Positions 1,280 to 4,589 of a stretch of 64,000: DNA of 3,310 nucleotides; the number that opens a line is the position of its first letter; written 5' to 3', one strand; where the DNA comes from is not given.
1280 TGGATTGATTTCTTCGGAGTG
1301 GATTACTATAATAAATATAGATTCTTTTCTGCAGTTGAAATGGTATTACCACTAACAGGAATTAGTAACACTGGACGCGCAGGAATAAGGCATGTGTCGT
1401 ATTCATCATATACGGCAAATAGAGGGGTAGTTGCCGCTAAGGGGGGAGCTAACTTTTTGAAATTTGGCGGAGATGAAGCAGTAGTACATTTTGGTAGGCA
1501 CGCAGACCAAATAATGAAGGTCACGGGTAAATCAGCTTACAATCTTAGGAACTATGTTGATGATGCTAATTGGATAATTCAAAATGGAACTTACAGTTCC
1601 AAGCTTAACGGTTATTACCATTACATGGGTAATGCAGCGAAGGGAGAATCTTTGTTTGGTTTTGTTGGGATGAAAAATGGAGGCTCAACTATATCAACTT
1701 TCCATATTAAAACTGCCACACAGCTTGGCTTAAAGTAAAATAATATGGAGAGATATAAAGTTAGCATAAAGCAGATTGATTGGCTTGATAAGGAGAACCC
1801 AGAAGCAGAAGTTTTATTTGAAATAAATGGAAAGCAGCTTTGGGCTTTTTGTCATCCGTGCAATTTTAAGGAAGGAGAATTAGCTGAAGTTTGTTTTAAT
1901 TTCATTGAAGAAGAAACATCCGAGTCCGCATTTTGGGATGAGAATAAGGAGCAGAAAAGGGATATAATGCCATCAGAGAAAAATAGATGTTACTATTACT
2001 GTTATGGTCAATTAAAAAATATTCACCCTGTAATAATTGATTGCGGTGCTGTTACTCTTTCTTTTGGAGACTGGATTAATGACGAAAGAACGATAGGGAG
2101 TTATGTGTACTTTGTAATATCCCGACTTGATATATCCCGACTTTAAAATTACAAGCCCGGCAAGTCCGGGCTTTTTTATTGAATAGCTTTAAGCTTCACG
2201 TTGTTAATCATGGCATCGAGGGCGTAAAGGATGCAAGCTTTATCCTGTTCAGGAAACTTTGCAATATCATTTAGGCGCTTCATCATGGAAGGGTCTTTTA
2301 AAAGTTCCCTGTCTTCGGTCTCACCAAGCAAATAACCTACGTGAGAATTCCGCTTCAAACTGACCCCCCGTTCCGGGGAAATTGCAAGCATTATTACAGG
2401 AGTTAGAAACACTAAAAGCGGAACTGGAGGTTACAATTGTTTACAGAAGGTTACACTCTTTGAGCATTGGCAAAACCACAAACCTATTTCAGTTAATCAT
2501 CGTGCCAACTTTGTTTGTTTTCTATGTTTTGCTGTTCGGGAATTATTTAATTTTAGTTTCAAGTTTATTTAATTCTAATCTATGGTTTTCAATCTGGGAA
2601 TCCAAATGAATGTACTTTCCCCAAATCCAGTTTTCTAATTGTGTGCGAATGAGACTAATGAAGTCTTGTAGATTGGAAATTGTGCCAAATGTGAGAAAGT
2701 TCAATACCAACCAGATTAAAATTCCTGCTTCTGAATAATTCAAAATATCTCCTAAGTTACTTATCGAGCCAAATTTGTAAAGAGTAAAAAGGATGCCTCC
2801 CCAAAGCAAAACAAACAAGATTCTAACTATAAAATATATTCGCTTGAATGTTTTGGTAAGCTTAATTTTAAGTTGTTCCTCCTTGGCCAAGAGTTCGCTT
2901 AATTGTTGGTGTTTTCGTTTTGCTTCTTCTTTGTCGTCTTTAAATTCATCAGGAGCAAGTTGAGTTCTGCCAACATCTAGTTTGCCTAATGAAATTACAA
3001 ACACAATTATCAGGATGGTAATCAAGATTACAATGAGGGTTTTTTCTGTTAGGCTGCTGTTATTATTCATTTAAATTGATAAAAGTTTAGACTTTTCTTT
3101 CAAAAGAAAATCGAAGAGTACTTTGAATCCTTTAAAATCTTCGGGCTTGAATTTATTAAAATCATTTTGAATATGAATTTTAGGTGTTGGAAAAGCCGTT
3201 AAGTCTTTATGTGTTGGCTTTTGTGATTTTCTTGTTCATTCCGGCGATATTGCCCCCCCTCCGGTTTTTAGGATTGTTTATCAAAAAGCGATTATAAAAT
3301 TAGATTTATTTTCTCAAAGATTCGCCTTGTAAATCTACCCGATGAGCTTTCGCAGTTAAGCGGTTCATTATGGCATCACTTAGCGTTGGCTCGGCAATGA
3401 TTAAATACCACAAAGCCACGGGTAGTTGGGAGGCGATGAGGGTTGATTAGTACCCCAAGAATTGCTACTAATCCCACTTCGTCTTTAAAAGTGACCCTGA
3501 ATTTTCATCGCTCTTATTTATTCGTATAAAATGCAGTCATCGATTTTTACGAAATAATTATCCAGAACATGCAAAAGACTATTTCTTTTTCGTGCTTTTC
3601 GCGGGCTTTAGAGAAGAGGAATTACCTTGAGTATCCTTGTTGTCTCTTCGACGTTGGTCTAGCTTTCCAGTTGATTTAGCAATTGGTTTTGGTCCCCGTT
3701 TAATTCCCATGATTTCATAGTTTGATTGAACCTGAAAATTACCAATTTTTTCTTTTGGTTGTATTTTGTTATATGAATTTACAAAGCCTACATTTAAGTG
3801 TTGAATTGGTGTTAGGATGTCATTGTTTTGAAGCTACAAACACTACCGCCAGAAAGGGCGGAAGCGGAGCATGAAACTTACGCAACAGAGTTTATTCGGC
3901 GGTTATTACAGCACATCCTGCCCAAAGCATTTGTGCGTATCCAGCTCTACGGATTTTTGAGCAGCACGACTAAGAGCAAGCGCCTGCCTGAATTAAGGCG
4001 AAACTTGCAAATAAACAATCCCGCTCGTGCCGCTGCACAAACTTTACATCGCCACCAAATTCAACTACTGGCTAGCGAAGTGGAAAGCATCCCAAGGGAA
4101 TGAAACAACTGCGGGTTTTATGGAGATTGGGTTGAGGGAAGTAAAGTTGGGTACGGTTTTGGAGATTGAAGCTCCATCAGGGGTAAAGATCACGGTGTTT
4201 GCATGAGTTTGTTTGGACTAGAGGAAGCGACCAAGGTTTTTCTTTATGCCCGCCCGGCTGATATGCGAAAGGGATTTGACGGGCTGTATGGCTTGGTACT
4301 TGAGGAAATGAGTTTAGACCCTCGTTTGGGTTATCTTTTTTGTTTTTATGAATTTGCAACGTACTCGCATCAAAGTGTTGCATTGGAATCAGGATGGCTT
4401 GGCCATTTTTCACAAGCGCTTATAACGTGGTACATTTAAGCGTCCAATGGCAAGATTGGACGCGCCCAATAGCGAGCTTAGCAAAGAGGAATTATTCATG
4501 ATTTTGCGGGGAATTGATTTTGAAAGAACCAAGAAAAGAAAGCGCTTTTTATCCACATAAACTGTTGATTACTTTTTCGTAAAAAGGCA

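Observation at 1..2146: Rhs polymorphic toxin with an unrecognised ~270-aa C-terminal tip and a candidate immunity gene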

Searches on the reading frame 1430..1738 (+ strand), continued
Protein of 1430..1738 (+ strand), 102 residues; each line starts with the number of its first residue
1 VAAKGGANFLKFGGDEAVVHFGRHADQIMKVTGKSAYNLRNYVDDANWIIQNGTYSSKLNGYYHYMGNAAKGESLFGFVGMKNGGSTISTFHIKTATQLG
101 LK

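Call 72: search_dna_similar(query=window:1430-1738:+, collection=plasmids, mode=protein, max_evalue=0.001, max_rows=15)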
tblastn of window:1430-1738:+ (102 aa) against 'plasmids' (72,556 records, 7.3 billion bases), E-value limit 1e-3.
Records with a match: 1; places in all: 1; records where one place covers at least 80% of the query: 1.
Best place of each record, by identity: <60% 1.
By first word of the organism name: Deinococcus 1.
By predicted mobility (MOB-suite, as given by PLSDB): non-mobilizable 1.
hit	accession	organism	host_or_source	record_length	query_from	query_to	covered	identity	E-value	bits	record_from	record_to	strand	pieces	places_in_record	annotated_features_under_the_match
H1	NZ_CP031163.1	Deinococcus wulumuqiensis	cell culture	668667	16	102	85%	34.5%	2e-12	69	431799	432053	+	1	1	hypothetical protein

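Call 75: search_protein_families(library=pfam, proteins=[P0081, P0082, P0094, P0121, P0122, P0129, P0158, P0164, P0171], max_evalue=0.0001)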
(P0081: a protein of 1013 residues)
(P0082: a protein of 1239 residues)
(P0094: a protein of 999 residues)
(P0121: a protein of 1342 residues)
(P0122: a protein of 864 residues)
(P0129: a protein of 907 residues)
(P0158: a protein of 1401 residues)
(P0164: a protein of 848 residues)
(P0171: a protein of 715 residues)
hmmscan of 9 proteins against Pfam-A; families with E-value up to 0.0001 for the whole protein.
P0081 (1013 aa): 0 families

P0082 (1239 aa): 2 families
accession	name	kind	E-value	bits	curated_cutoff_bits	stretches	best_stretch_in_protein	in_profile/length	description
PF20041.5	DUF6443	-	1e-29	103.9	27.8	1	40-175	3-133/137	Domain of unknown function (DUF6443)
PF05593.20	RHS_repeat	-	9.1e-10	39.1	22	0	755-791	1-36/38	RHS Repeat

P0094 (999 aa): 0 families

P0121 (1342 aa): 1 family
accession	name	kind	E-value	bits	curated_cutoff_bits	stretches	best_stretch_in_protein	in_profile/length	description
PF04830.18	DUF637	-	5.1e-19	69.1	26.6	1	636-825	1-168/168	Possible hemagglutinin (DUF637)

P0122 (864 aa): 1 family
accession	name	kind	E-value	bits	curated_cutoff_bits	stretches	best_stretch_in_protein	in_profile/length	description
PF05593.20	RHS_repeat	-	8.8e-44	147.5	22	3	32-67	2-37/38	RHS Repeat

P0129 (907 aa): 1 family
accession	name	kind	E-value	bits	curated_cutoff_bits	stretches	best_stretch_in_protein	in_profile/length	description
PF04830.18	DUF637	-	7.2e-30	104.4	26.6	1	183-353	1-168/168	Possible hemagglutinin (DUF637)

P0158 (1401 aa): 0 families

P0164 (848 aa): 0 families

P0171 (715 aa): 1 family
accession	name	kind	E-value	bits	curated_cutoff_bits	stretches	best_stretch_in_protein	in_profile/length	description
PF04830.18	DUF637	-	2.9e-05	24.4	26.6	1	235-382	9-168/168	Possible hemagglutinin (DUF637)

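Call 81: find_related_loci(query=A2, collection=viral_contigs, flank=4000)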
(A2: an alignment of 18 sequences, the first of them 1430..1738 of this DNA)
Query A2 (102 aa) in viral_contigs; peptide patterns used: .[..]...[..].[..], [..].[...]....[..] (x = any residue, [..] = any of these).
73 stretches matched a pattern, but none encodes a relative of the query by tblastn (E <= 1e-3).

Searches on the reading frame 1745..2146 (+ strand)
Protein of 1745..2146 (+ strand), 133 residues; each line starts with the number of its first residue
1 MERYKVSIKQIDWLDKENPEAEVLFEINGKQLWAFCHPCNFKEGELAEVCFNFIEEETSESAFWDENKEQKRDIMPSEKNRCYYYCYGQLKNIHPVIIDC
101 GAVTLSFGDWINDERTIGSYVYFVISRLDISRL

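Call 3: search_protein_families(library=pfam, proteins=[window:1745-2146:+], max_evalue=1)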
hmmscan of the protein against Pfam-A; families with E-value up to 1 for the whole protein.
window:1745-2146:+ (133 aa): 0 families

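Call 4: search_protein_families(library=ncbifam, proteins=[window:1745-2146:+], max_evalue=1)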
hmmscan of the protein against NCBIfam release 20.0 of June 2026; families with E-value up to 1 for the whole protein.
window:1745-2146:+ (133 aa): 0 families

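Call 9: find_homologous_proteins(query=window:1745-2146:+)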
Query window:1745-2146:+ (133 aa): 59 proteins with E <= 0.001 among 60 candidates.
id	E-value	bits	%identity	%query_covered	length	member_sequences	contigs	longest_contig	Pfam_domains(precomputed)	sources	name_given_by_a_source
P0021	2.5e-87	308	99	100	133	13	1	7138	-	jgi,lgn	-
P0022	3.5e-73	262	85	98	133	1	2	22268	-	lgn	-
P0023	6.8e-73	261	84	100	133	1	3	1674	-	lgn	-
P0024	3.0e-71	256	80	100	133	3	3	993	-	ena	-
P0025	3.6e-71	256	83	100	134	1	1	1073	-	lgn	-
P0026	1.7e-70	253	77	100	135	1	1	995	-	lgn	-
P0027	1.8e-70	253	82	100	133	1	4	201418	-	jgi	jgi:hypothetical protein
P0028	2.9e-70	253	79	98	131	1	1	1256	-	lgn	-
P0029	2.9e-69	249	77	100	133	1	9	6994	-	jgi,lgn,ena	-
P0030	7.8e-68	245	77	100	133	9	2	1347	-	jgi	jgi:hypothetical protein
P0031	2.1e-66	240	75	99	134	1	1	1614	-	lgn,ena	-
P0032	7.1e-66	238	73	100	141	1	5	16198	-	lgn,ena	-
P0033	1.1e-65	238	75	100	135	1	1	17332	-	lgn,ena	-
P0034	6.1e-65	235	74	100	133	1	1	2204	-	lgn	-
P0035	2.0e-64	234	73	100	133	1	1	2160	-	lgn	-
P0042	2.4e-62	227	71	100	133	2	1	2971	PF27718.1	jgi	jgi:hypothetical protein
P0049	7.1e-60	219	68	100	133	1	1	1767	PF27718.1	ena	-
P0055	3.0e-57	210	67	100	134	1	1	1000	PF27718.1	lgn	-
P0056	1.8e-56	208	69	100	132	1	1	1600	PF27718.1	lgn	-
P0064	9.5e-53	196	61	99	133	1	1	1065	PF27718.1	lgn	-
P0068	2.3e-50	188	60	99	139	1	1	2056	PF27718.1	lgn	-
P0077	5.0e-37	145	54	98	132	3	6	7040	PF27718.1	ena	-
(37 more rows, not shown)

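Call 10: search_protein_families(library=pfam, proteins=[P0042, P0049, P0077, P0064], max_evalue=10)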
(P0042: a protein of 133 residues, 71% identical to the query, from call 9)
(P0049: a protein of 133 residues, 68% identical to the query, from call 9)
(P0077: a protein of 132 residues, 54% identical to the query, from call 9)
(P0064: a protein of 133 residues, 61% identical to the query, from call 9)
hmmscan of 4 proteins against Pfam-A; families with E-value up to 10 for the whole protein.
P0042 (133 aa): 0 families

P0049 (133 aa): 0 families

P0077 (132 aa): 0 families

P0064 (133 aa): 0 families

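Call 46: predict_structure(alignment_id=A5)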
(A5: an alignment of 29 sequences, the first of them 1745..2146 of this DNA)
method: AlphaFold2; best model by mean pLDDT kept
length: 133 residues; sequences in the alignment: 29
mean_pLDDT: 90.3   pTM: 0.81
mean pLDDT of the five models: 90.3, 89.9, 89.6, 80.2, 68.9
residues with pLDDT >= 90: 76; 70-90: 56; 50-70: 1; < 50: 0
segments of 3 or more residues with pLDDT < 50: none
pLDDT, mean of each block of 10 residues (from residue 1): 92 92 95 96 97 90 84 85 92 88 84 85 93 93
secondary structure, 60 per line:
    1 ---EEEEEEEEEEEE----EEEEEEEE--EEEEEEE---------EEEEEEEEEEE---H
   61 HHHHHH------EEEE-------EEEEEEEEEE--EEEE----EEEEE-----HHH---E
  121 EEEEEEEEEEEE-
elements in order: E4-15 E20-27 E30-36 E46-56 H60-66 E73-76 E84-93 E96-99 E104-108 E120-132

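Call 50: find_encoding_contigs(protein=P0021, flank=10000, max_places=4)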
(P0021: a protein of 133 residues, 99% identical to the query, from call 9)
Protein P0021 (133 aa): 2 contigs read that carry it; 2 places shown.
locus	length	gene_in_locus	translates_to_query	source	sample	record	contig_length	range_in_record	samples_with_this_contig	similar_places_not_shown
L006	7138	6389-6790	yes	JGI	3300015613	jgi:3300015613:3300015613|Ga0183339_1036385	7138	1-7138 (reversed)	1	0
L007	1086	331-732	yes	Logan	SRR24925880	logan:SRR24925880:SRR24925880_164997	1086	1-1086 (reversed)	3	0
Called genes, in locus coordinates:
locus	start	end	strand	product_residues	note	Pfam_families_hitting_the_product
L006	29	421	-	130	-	PF12844:HTH_19, PF13560:HTH_31, PF01381:HTH_3, PF13443:HTH_26 (weak)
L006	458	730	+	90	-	PF08845:SymE_toxin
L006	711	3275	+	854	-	PF01807:Zn_ribbon_DnaG, PF13155:Toprim_2 (weak), PF27228:MTBMA_p00010_2nd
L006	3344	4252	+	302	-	PF00589:Phage_integrase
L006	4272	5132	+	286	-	-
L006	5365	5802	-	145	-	-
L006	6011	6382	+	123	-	-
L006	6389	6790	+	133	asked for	-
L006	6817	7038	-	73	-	-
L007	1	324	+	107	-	?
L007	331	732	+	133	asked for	-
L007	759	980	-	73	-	-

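Call 66: search_protein_families(library=pfam, proteins=[L006:6011-6382:+], max_evalue=0.001)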
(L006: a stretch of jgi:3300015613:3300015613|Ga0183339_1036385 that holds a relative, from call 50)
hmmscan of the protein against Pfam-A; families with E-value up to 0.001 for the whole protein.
L006:6011-6382:+ (123 aa): 0 families

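Call 77: list_cluster_members(proteins=[window:1745-2143:+, window:10483-11472:-, window:24970-27096:-, window:14105-15430:-, window:4622-6211:+])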
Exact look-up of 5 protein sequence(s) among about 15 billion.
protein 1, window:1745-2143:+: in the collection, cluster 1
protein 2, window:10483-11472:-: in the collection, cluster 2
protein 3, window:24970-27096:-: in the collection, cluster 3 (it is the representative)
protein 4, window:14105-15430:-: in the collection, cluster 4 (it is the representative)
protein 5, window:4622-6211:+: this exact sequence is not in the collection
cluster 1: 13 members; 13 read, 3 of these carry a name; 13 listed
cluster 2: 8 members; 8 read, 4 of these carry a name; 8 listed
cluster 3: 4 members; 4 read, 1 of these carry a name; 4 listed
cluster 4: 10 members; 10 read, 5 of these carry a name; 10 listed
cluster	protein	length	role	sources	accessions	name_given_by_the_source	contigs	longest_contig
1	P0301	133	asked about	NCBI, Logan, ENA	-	-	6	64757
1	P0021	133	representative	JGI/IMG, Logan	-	-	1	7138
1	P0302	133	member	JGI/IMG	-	hypothetical protein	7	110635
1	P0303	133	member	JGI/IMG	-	hypothetical protein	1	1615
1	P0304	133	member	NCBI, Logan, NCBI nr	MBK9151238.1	MAG: hypothetical protein IPM26_09635 [Saprospiraceae bacterium] | hypothetical protein [Saprospiraceae bacterium]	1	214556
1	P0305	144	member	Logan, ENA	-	-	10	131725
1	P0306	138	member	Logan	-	-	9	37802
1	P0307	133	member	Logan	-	-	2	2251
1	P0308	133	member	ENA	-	-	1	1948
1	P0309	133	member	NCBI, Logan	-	-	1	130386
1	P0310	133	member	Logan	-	-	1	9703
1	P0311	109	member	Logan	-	-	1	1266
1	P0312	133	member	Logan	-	-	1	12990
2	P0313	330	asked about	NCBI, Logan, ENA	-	-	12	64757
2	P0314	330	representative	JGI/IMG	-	DNA-directed RNA polymerase subunit alpha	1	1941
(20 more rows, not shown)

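Call 78: find_encoding_contigs(protein=window:1745-2146:+, flank=10000, max_places=8)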
Protein window:1745-2146:+ (133 aa): 12 contigs read that carry it; 8 places shown.
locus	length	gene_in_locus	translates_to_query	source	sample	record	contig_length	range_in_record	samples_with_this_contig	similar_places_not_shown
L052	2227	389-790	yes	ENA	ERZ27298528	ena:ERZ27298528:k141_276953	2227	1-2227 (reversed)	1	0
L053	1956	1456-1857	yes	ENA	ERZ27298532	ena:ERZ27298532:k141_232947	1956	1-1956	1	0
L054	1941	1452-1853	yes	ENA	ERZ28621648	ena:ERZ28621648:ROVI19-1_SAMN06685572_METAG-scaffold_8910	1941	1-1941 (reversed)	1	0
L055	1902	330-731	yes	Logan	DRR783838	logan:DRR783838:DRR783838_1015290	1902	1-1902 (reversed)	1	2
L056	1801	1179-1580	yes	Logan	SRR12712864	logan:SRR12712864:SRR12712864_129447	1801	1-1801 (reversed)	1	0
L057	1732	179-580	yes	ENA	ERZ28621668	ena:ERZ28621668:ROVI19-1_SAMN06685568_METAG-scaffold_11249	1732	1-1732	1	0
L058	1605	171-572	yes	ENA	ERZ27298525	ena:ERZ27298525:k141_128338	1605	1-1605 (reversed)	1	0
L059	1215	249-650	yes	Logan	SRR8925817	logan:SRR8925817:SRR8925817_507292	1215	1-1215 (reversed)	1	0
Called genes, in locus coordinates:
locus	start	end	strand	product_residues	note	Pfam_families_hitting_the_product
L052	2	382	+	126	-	?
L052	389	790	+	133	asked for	-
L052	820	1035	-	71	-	-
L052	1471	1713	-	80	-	-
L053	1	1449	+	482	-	?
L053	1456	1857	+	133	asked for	-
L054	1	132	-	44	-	?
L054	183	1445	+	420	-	-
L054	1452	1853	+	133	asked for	-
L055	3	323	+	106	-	?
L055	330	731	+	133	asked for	-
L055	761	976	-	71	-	-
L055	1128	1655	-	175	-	-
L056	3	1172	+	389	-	?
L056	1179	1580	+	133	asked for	-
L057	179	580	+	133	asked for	-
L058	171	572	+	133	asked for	-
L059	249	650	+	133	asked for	-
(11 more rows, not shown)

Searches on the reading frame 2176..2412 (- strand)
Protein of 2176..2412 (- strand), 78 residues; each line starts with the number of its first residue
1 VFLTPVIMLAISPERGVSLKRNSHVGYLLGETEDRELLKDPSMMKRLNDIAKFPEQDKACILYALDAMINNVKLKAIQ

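Call 3: search_protein_families(library=pfam, proteins=[window:2176-2412:-], max_evalue=1)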
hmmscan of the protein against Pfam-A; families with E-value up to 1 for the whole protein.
window:2176-2412:- (78 aa): 1 family
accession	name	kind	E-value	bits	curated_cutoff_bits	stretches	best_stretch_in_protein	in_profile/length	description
PF17830.6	STI1-HOP_DP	-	0.046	14.1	29.1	1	35-54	15-34/55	STI1/HOP, DP domain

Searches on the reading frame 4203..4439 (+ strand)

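Call 66: search_protein_families(library=pfam, proteins=[window:4203-4439:+], max_evalue=0.001)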
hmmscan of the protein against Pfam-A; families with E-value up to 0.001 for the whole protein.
window:4203-4439:+ (78 aa): 1 family
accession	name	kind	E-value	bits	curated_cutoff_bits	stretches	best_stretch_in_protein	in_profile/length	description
PF05717.18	TnpB_IS66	-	4.7e-09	36.5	26.6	1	11-49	2-40/101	IS66 Orf2 like protein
